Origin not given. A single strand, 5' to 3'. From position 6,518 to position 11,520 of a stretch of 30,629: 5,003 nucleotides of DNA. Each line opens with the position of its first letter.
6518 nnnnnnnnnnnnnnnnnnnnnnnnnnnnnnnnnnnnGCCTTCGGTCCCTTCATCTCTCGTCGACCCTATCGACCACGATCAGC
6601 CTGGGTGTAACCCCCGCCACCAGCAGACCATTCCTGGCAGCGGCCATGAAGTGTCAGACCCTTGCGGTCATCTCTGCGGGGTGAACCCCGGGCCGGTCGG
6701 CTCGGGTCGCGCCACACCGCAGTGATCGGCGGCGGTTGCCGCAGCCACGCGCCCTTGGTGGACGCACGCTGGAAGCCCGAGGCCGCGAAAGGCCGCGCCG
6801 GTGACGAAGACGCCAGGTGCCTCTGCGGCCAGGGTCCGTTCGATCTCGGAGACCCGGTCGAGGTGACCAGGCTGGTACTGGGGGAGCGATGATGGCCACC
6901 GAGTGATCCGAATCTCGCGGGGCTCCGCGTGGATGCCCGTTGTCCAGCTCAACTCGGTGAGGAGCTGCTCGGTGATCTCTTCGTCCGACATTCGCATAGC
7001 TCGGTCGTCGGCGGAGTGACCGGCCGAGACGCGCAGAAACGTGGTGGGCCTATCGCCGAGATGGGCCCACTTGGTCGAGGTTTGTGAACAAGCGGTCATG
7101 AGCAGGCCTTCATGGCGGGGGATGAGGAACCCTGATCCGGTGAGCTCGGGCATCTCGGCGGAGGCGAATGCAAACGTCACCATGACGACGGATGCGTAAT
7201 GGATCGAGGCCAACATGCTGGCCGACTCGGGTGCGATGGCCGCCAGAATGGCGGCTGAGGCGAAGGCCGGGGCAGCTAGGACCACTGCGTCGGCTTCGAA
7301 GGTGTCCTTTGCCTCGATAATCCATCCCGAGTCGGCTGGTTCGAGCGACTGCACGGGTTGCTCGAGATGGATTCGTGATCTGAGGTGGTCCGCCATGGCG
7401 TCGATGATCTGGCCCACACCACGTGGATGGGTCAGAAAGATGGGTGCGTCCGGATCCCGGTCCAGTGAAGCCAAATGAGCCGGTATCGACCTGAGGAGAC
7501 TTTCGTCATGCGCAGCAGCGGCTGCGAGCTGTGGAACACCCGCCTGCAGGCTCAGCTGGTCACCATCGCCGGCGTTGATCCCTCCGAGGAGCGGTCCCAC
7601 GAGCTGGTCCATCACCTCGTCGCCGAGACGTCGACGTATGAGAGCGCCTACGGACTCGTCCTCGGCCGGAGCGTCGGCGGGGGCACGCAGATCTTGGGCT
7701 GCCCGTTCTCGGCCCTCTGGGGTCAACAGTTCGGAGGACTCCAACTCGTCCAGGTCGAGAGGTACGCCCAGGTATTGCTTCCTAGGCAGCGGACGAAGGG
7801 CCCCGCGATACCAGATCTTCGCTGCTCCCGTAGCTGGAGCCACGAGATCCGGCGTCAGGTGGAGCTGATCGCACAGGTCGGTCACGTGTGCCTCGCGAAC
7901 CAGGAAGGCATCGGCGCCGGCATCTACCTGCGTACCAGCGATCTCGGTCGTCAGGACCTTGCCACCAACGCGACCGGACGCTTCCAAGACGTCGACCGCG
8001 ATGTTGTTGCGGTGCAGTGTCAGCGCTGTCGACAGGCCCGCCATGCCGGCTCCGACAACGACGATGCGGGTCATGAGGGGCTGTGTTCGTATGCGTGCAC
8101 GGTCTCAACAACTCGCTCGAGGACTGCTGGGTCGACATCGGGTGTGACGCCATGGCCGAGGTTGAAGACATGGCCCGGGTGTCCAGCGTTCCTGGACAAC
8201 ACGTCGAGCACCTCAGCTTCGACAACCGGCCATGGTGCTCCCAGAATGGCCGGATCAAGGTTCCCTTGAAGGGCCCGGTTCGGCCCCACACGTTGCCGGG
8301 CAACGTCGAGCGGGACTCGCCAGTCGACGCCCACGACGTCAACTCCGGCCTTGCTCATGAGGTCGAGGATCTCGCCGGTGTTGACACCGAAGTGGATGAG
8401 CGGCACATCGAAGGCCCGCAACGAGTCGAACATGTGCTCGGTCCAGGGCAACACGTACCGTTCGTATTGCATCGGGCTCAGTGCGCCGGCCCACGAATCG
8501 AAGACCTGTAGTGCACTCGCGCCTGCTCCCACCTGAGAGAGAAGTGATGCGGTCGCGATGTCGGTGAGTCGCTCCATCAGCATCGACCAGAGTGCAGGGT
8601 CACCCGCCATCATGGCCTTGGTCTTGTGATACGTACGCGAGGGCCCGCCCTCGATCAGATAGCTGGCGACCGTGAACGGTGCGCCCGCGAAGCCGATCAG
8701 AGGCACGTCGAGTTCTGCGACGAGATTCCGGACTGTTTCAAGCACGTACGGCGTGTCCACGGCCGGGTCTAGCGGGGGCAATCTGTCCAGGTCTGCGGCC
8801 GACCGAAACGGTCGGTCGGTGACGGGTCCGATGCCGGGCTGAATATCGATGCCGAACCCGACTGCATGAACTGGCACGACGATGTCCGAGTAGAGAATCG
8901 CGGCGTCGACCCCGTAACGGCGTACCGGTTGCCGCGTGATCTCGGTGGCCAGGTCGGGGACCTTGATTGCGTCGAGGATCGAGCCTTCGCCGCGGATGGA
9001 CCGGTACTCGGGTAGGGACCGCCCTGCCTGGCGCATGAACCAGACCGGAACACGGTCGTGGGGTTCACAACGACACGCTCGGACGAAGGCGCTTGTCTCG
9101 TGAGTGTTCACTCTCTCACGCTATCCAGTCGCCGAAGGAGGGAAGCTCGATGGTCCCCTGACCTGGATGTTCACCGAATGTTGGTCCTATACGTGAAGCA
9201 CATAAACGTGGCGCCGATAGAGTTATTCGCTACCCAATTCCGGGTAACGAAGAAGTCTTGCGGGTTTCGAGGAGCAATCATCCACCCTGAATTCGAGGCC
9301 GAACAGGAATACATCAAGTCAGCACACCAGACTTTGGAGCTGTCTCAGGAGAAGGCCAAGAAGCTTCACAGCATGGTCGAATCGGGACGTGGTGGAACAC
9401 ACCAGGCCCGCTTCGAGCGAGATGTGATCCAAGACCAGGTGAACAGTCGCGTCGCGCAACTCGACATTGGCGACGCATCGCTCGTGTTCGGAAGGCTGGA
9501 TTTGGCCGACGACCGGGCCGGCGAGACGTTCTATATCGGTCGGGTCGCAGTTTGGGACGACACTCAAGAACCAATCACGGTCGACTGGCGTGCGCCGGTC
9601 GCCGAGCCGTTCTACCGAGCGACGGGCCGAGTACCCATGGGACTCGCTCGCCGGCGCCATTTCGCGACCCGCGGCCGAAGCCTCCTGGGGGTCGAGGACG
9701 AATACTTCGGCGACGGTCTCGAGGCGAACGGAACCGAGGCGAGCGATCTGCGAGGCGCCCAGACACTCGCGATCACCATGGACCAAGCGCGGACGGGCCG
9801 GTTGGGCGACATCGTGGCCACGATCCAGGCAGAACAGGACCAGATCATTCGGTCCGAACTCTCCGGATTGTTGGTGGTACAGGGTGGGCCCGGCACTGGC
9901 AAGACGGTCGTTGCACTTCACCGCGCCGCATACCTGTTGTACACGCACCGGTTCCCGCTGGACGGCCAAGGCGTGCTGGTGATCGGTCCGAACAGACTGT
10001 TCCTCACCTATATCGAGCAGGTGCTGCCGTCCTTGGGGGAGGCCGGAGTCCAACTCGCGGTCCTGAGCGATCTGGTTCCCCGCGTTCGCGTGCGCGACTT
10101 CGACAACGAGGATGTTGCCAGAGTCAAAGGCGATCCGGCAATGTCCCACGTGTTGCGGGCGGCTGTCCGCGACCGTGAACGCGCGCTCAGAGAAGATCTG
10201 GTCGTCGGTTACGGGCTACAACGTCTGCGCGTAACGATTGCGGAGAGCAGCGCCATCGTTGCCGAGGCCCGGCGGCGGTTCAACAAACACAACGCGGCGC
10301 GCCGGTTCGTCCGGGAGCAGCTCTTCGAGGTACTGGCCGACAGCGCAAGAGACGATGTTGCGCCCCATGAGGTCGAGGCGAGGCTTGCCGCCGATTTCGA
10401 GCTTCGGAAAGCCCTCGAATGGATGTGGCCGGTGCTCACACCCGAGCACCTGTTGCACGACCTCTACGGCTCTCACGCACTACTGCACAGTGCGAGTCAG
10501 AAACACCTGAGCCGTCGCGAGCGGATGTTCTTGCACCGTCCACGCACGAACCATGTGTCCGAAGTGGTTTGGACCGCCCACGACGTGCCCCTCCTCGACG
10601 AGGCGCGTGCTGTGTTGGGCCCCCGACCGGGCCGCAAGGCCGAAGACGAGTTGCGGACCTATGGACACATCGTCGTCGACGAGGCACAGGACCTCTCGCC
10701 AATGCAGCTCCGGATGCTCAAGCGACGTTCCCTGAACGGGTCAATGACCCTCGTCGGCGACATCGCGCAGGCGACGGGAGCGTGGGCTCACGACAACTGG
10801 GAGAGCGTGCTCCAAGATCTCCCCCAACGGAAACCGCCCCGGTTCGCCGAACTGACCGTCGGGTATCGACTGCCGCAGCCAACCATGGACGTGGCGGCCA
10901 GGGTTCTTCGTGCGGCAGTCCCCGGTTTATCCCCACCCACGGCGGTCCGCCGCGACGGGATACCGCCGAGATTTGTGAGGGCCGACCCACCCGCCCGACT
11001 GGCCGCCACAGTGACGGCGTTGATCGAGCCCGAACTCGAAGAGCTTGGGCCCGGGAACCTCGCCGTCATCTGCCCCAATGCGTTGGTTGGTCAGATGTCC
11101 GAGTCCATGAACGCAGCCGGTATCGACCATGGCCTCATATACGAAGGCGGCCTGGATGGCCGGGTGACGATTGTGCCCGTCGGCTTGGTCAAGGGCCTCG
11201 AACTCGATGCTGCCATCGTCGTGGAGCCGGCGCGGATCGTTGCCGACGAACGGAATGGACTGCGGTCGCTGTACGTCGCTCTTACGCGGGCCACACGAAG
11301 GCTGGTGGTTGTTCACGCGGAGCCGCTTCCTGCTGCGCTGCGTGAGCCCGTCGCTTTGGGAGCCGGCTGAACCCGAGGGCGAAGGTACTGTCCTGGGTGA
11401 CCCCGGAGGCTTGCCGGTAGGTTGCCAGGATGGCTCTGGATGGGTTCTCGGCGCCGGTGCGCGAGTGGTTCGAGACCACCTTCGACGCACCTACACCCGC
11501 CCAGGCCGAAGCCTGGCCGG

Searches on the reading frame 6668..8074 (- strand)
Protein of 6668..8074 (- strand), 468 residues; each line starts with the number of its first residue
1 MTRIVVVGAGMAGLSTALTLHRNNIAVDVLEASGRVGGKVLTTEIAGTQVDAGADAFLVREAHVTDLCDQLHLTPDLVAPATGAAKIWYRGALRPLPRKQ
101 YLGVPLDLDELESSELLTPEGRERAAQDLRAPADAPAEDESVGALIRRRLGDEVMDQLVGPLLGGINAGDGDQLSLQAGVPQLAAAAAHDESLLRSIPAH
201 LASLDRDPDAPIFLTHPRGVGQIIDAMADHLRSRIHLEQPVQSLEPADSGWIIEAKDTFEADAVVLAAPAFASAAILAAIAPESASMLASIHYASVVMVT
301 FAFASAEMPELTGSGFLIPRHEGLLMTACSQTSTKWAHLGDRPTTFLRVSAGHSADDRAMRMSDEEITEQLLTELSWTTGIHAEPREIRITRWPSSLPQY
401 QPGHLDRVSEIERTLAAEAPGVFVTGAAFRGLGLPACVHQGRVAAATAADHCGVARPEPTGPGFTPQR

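Call 18: search_protein_families(library=pfam, proteins=[window:6668-8074:-], max_evalue=0.001)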
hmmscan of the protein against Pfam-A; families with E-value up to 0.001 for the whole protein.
window:6668-8074:- (468 aa): 8 families
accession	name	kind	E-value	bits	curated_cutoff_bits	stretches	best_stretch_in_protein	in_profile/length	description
PF01593.30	Amino_oxidase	-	2.5e-46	159.3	19.8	1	11-446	1-440/443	Flavin containing amine oxidoreductase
PF13450.12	NAD_binding_8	-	2.1e-12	47.5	21.9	1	6-71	1-68/68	NAD(P)-binding Rossmann-like domain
PF01266.30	DAO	-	5.8e-10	39.6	27.9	1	3-37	1-35/353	FAD dependent oxidoreductase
PF03486.20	HI0933_like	-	9e-06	25.7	50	1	3-43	2-42/244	HI0933-like protein Rossmann domain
PF07992.20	Pyr_redox_2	-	1e-05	25.6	26.1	1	3-49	2-49/291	Pyridine nucleotide-disulphide oxidoreductase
PF13738.12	Pyr_redox_3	-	3.8e-05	23.5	30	0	5-33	1-30/305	Pyridine nucleotide-disulphide oxidoreductase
PF00890.30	FAD_binding_2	-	0.00014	21.7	20.4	1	4-54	2-49/414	FAD binding domain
PF13454.12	NAD_binding_9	-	0.00034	21.1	21.8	0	5-43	1-43/155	FAD-NAD(P)-binding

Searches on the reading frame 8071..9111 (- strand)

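Call 18: search_protein_families(library=pfam, proteins=[window:8071-9111:-], max_evalue=0.001)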
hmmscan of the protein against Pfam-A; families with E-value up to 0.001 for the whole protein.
window:8071-9111:- (346 aa): 1 family
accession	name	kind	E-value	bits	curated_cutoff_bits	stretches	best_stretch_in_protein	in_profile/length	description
PF01208.23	URO-D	-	1.9e-120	402.5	23.9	1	7-341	4-346/346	Uroporphyrinogen decarboxylase (URO-D)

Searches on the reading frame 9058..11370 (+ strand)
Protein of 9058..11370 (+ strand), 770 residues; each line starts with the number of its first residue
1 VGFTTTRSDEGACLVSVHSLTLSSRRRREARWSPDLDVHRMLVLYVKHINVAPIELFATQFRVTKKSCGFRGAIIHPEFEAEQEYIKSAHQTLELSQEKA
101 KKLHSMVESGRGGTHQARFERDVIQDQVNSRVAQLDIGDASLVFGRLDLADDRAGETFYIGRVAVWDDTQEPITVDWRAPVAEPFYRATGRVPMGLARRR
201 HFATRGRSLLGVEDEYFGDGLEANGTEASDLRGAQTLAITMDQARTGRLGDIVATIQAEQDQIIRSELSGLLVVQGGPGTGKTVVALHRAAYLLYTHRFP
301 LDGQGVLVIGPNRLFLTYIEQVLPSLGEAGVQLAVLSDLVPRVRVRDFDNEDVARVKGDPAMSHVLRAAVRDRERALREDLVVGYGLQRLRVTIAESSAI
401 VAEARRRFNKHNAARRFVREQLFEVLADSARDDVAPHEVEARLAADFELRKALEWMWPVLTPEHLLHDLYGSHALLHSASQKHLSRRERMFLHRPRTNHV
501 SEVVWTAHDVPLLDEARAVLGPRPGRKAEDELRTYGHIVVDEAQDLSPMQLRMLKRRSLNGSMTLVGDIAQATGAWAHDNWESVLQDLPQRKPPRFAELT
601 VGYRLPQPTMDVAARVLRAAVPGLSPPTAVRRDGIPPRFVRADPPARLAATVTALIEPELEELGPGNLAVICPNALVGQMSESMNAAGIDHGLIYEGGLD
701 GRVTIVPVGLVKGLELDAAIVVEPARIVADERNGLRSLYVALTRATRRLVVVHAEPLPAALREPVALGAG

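Call 18: search_protein_families(library=pfam, proteins=[window:9058-11370:+], max_evalue=0.001)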
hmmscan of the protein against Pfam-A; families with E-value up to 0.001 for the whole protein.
window:9058-11370:+ (770 aa): 5 families
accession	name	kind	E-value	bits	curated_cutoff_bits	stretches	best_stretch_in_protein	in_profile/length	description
PF00580.27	UvrD-helicase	-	4.7e-12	46.6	23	2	533-574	211-253/271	UvrD/REP helicase N-terminal domain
PF13245.12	AAA_19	-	1e-10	42.4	25.1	1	522-572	81-129/134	AAA domain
PF13538.12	UvrD_C_2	-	3.5e-06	27.2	27.4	1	704-752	3-52/52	UvrD-like helicase C-terminal domain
PF02562.22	PhoH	-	1.3e-05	25.3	27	0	537-575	122-161/205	PhoH-like protein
PF09848.15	SLFN-g3_helicase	-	7.1e-05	22.7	24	1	271-322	3-51/354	Schlafen group 3, DNA/RNA helicase domain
